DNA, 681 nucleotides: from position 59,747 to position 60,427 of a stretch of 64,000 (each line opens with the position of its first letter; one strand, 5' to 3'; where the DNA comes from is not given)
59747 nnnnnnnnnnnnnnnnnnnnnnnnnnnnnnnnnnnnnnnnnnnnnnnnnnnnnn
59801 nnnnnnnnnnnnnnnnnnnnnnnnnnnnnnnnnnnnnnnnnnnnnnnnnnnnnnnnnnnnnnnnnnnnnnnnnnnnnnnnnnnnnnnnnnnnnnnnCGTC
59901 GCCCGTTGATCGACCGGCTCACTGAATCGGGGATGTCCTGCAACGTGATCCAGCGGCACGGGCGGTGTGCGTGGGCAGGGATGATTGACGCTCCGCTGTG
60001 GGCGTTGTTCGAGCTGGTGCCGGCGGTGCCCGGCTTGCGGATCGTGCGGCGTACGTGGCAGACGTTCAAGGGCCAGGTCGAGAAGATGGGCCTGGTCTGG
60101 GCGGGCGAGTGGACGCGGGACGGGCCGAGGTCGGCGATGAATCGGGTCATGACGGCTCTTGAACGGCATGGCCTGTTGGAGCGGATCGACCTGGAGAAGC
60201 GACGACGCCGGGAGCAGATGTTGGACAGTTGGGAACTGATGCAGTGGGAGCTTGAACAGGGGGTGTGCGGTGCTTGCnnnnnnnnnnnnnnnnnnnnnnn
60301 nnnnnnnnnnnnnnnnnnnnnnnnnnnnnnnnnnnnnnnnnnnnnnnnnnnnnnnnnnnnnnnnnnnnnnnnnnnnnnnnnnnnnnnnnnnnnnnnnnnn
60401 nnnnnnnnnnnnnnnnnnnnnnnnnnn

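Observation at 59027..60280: Rep protein with phiX174-like motif set, including a YxxKYxxK double-tyrosine helix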

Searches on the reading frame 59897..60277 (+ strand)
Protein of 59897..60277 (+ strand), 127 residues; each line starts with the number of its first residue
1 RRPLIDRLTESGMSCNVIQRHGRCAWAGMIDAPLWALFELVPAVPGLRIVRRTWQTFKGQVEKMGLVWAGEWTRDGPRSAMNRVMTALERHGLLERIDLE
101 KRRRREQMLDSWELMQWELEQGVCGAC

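Call 96: search_protein_families(library=pfam, alignment_id=A3, max_evalue=0.1)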
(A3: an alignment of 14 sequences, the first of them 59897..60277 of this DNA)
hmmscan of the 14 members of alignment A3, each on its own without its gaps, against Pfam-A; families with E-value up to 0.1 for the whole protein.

A. member 1, window:59897-60277:+ (127 aa): 3 families
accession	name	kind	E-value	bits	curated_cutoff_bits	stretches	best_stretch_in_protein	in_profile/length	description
PF12840.13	HTH_20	-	0.077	13.4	27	0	75-96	29-50/51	Helix-turn-helix domain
PF01047.28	MarR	-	0.086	13.2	24.6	0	78-103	31-56/59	MarR family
PF12802.13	MarR_2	-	0.095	13.3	27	0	77-105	33-61/61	MarR family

B. families by the number of members that match (of 14 scanned): 3 families
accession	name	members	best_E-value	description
PF12840.13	HTH_20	1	0.077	Helix-turn-helix domain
PF01047.28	MarR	1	0.086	MarR family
PF12802.13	MarR_2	1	0.095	MarR family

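Call 103: predict_structure(alignment_id=A3)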
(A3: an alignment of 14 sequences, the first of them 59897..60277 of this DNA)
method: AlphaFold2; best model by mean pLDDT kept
length: 127 residues; sequences in the alignment: 14
mean_pLDDT: 89.6   pTM: 0.75
mean pLDDT of the five models: 89.6, 88.7, 87.9, 87.3, 84.8
residues with pLDDT >= 90: 83; 70-90: 39; 50-70: 5; < 50: 0
segments of 3 or more residues with pLDDT < 50: none
pLDDT, mean of each block of 10 residues (from residue 1): 88 85 82 93 94 95 91 83 95 96 95 93 69
secondary structure, 60 per line:
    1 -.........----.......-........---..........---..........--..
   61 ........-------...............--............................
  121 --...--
elements in order: H2-10 E15-21 E23-30 H34-43 E47-56 E59-68 H76-90 H93-120

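Call 110: fold_search(model_id=the predicted structure, library=pdb)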
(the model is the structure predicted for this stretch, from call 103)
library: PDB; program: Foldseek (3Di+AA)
matches with E <= 10: 945; with E <= 0.001: 0
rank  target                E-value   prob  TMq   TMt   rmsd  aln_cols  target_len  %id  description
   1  4rnd_A                7.3e-02  0.33  0.20  0.15  18.3       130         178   12  Crystal Structure of the subunit DF-assembly of the eukaryotic V-ATPase. (released 2014-12-10)
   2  5d80_g                2.0e-01  0.16  0.18  0.12  21.9       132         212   13  Crystal Structure of Yeast V1-ATPase in the Autoinhibited Form (released 2016-06-08)
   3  4rnd_C                2.3e-01  0.25  0.27  0.21  13.7       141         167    8  Crystal Structure of the subunit DF-assembly of the eukaryotic V-ATPase. (released 2014-12-10)
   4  5d80_G                2.6e-01  0.20  0.20  0.13  23.0       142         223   13  Crystal Structure of Yeast V1-ATPase in the Autoinhibited Form (released 2016-06-08)
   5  4uca_B                2.7e-01  0.30  0.18  0.11  14.3        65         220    9  N-terminal globular domain of the RSV Nucleoprotein in complex with C- terminal peptide of the Phosphoprotein (released 2015-08-19)
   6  4uce_A                2.9e-01  0.33  0.18  0.11  13.7        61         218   10  N-terminal globular domain of the RSV Nucleoprotein in complex with the Nucleoprotein Phosphoprotein interaction inhib (released 2015-08-19)
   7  4ucd_B                2.9e-01  0.28  0.18  0.10  14.4        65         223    9  N-terminal globular domain of the RSV Nucleoprotein in complex with the Nucleoprotein Phosphoprotein interaction inhib (released 2015-08-19)
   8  6i4k_G                3.1e-01  0.14  0.16  0.17  10.4        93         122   10  Crystal Structure of Plasmodium falciparum actin I (G115A mutant) in the Ca-ATP state (released 2019-06-26)
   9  2be3_B                3.5e-01  0.28  0.25  0.17  16.2       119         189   10  Structure of a GTP Pyrophosphokinase Family Protein from Streptococcus pneumoniae (released 2005-12-06)
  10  4ucd_A                3.5e-01  0.25  0.18  0.11  14.4        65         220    9  N-terminal globular domain of the RSV Nucleoprotein in complex with the Nucleoprotein Phosphoprotein interaction inhib (released 2015-08-19)
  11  4uca_A                4.0e-01  0.23  0.18  0.11  14.3        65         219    9  N-terminal globular domain of the RSV Nucleoprotein in complex with C- terminal peptide of the Phosphoprotein (released 2015-08-19)
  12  3l9d_B                4.2e-01  0.18  0.18  0.13  10.6        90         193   14  The Crystal Structure of smu.1046c from Streptococcus mutans UA159 (released 2011-01-12)
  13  4ucc_B                4.2e-01  0.18  0.18  0.10  14.5        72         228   10  N-terminal globular domain of the RSV Nucleoprotein in complex with the Nucleoprotein Phosphoprotein interaction inhib (released 2015-08-19)
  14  1d4x_G                4.5e-01  0.15  0.17  0.17   9.2        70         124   11  Crystal Structure of Caenorhabditis Elegans Mg-ATP Actin Complexed with Human Gelsolin Segment 1 at 1.75 A resolution. (released 2001-05-02)
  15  1mdu_D                4.5e-01  0.12  0.17  0.17  11.5        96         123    8  Crystal structure of the chicken actin trimer complexed with human gelsolin segment 1 (GS-1) (released 2003-01-07)
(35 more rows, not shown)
